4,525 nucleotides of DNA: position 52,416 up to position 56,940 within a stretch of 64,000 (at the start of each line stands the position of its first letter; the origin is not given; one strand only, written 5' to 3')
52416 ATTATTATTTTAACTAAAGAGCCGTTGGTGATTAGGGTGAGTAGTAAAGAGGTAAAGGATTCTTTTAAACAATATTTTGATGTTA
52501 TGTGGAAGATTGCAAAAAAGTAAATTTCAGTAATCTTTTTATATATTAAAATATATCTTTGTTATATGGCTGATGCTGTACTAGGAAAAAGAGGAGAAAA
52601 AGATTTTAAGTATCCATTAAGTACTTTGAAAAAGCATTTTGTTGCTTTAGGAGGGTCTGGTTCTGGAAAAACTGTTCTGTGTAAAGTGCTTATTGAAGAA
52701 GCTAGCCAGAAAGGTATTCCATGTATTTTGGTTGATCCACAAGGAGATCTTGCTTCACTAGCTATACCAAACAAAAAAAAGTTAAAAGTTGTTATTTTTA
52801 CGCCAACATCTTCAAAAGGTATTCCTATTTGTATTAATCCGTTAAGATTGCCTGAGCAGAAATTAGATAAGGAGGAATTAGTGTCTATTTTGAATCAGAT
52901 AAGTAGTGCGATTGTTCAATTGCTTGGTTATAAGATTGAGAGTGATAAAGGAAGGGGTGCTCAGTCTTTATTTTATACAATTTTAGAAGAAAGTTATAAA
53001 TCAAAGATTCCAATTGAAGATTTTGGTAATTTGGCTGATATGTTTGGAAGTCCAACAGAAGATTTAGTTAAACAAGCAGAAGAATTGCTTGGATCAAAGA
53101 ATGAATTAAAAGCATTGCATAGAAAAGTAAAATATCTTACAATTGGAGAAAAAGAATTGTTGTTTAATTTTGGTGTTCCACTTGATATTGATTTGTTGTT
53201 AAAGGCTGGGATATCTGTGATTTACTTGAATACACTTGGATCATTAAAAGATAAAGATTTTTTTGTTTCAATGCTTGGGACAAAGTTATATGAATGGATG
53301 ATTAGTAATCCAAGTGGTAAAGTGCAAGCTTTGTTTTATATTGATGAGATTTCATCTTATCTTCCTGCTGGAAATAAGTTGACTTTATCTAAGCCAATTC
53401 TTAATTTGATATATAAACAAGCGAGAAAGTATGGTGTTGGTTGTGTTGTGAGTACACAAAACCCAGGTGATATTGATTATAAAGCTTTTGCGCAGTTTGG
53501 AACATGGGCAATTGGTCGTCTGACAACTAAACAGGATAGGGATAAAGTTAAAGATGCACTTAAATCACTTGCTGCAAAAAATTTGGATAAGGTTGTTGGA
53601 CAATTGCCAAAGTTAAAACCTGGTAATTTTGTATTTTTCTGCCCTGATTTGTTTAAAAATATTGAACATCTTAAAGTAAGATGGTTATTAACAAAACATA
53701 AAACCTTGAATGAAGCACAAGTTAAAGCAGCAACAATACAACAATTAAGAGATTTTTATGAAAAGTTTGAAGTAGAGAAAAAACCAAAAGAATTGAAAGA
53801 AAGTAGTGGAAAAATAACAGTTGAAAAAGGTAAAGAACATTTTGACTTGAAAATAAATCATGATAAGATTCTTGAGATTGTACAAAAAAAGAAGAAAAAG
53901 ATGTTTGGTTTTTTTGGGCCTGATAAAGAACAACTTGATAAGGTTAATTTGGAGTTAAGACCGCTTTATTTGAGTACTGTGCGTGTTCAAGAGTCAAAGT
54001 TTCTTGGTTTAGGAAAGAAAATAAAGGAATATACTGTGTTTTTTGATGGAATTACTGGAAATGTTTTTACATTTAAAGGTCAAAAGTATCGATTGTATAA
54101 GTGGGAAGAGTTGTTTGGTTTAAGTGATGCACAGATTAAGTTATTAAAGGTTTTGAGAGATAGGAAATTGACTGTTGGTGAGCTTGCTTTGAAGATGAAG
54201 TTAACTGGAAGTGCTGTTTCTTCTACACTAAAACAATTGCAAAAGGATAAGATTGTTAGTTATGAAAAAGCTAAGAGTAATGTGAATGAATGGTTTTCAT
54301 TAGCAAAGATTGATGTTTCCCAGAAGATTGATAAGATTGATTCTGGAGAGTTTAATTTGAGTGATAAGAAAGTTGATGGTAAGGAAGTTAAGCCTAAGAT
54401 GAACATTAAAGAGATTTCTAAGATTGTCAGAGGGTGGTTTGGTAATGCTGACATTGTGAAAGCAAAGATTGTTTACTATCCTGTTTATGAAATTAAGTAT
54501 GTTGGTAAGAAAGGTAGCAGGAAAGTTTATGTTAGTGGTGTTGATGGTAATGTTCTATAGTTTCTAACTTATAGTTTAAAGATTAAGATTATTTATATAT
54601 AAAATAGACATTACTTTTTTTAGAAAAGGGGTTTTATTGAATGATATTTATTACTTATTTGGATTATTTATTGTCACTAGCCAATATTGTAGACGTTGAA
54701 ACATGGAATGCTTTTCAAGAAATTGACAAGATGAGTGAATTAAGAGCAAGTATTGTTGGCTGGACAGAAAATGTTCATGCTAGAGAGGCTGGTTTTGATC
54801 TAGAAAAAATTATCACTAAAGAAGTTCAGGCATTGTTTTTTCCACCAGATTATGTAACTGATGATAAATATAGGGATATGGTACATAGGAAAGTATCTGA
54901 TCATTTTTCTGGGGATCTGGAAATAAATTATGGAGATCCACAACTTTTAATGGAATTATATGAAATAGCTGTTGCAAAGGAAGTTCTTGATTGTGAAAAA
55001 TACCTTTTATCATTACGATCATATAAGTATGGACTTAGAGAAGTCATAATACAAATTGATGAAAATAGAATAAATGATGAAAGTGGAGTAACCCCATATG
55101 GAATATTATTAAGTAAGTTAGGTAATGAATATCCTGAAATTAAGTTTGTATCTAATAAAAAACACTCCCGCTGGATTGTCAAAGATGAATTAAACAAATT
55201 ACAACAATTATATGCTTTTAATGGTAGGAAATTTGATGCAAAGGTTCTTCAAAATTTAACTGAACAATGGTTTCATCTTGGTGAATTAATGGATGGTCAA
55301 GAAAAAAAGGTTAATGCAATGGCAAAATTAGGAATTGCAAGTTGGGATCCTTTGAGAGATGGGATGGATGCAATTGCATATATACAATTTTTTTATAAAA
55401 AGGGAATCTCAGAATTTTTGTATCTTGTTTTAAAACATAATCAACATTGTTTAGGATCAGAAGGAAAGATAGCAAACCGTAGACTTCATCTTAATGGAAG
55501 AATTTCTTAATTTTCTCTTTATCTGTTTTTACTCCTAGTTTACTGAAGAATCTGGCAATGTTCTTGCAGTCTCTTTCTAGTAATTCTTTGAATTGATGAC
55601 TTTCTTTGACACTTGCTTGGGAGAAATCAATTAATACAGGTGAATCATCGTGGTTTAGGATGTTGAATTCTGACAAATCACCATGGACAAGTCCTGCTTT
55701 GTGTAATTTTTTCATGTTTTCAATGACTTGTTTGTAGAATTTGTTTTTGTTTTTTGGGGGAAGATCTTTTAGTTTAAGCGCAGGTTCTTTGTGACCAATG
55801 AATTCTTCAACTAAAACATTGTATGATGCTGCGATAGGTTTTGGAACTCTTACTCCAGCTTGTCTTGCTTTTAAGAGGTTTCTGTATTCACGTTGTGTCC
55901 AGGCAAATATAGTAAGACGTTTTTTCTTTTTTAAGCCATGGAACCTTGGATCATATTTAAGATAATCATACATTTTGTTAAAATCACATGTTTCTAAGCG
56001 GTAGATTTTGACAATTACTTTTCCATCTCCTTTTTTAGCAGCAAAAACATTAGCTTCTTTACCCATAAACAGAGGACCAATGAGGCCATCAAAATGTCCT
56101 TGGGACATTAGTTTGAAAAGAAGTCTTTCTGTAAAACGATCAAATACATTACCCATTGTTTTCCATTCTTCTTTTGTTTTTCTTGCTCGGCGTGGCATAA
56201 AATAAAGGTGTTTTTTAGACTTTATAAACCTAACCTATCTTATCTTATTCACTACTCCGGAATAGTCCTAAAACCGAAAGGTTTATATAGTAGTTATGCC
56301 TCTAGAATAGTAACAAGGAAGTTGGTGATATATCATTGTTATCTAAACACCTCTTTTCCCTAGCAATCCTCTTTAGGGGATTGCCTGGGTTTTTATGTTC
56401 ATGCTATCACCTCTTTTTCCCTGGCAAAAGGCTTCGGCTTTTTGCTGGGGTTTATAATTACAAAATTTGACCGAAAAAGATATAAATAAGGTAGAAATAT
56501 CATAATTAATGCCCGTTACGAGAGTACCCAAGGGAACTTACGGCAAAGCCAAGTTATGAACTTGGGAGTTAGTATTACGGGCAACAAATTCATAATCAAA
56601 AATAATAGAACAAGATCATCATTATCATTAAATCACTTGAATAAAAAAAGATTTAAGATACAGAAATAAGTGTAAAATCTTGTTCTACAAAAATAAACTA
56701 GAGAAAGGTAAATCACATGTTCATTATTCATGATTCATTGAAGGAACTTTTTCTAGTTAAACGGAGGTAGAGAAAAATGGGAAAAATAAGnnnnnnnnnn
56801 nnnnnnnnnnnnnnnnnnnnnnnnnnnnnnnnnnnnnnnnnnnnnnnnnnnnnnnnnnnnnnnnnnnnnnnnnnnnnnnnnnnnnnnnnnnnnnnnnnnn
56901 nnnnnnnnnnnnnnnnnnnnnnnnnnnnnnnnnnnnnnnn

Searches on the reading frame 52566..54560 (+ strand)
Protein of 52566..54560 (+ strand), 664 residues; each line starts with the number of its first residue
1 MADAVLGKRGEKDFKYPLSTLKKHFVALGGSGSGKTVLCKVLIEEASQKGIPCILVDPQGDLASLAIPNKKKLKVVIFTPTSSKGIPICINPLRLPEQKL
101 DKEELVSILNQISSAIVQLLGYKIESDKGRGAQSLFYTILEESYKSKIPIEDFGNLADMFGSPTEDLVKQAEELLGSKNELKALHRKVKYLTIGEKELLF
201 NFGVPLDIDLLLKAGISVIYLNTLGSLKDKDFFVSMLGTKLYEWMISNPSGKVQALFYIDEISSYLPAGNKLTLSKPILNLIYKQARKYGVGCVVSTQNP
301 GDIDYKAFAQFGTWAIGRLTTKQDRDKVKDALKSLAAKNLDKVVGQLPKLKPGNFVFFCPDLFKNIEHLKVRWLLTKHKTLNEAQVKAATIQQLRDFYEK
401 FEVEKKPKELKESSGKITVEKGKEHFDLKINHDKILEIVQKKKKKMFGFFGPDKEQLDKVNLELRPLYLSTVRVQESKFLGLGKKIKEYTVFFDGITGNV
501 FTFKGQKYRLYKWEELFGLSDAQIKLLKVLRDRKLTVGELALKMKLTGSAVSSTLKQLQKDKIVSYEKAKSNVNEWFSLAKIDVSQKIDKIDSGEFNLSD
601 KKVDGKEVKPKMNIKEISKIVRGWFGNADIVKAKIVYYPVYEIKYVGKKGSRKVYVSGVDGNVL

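Call 29: search_protein_families(library=pfam, proteins=[window:52566-54560:+], max_evalue=0.001)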
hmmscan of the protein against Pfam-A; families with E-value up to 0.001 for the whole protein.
window:52566-54560:+ (664 aa): 6 families
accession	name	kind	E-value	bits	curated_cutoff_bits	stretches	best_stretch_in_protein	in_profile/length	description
PF01935.23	DUF87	-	5e-11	43.6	23.2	1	21-118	22-117/220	Helicase HerA, central domain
PF05872.18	HerA_C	-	2.4e-09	36.8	22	1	11-74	10-73/502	Helicase HerA-like C-terminal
PF12802.13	MarR_2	-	2.3e-06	28.1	27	1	517-567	1-53/61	MarR family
PF01022.26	HTH_5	-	2.4e-05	24.5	22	1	522-566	3-47/47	Bacterial regulatory protein, arsR family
PF10412.15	TrwB_AAD_bind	-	0.00016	21.2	20.5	1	16-64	9-57/387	Type IV secretion-system coupling protein DNA-binding domain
PF02002.24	TFIIE_alpha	-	0.00059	20.1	22.9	0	522-577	14-70/105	TFIIE alpha subunit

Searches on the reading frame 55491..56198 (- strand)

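Call 30: search_protein_families(library=pfam, proteins=[window:55491-56198:-], max_evalue=0.001)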
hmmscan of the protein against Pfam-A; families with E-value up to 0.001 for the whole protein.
window:55491-56198:- (235 aa): 5 families
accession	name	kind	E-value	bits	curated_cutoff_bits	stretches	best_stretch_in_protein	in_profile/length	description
PF01163.29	RIO1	-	1.3e-53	181.9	22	1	50-228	1-185/187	RIO domain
PF06293.20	Kdo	-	1.3e-07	31.8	21.3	1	102-203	59-177/207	Lipopolysaccharide kinase (Kdo/WaaP) family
PF01636.29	APH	-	1.9e-06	28.3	23.2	1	151-197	147-199/239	Phosphotransferase enzyme family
PF19974.5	TCAD9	-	1.7e-05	24.6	40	1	137-198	266-327/429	Ternary complex associated domain 9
PF00069.31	Pkinase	-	1.9e-05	24.6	31.7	1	128-202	74-152/263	Protein kinase domain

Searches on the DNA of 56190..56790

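Call 61: search_rna_families(source=window, start=56190, end=56790, threshold=evalue, max_evalue=10, show_alignments=2)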
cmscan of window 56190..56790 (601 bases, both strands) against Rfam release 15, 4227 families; matches with E-value up to 10: 5.
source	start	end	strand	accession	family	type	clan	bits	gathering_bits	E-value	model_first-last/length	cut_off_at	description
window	56412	56454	+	RF00697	mir-186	Gene; miRNA;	-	16.1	70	4.2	1-82/82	no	mir-186 microRNA precursor family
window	56364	56547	+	RF01983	Pinc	Gene; lncRNA;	-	15.4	60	4.6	1-154/154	no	Pregnancy induced noncoding RNA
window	56650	56736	-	RF00300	snoZ221_snoR21b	Gene; snRNA; snoRNA; CD-box;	-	15.1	44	3.2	1-91/91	no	Small nucleolar RNA Z221/R21b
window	56541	56607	-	RF02288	TtnuCD11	Gene; snRNA; snoRNA; CD-box;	-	11.8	70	5.7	1-74/74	no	Tetrahymena snoRNA TtnuCD11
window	56352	56475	+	RF03533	SQ1002_RNA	Gene; sRNA;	-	11.3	128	9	1-237/237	no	Clostridioides difficile sRNA SQ1002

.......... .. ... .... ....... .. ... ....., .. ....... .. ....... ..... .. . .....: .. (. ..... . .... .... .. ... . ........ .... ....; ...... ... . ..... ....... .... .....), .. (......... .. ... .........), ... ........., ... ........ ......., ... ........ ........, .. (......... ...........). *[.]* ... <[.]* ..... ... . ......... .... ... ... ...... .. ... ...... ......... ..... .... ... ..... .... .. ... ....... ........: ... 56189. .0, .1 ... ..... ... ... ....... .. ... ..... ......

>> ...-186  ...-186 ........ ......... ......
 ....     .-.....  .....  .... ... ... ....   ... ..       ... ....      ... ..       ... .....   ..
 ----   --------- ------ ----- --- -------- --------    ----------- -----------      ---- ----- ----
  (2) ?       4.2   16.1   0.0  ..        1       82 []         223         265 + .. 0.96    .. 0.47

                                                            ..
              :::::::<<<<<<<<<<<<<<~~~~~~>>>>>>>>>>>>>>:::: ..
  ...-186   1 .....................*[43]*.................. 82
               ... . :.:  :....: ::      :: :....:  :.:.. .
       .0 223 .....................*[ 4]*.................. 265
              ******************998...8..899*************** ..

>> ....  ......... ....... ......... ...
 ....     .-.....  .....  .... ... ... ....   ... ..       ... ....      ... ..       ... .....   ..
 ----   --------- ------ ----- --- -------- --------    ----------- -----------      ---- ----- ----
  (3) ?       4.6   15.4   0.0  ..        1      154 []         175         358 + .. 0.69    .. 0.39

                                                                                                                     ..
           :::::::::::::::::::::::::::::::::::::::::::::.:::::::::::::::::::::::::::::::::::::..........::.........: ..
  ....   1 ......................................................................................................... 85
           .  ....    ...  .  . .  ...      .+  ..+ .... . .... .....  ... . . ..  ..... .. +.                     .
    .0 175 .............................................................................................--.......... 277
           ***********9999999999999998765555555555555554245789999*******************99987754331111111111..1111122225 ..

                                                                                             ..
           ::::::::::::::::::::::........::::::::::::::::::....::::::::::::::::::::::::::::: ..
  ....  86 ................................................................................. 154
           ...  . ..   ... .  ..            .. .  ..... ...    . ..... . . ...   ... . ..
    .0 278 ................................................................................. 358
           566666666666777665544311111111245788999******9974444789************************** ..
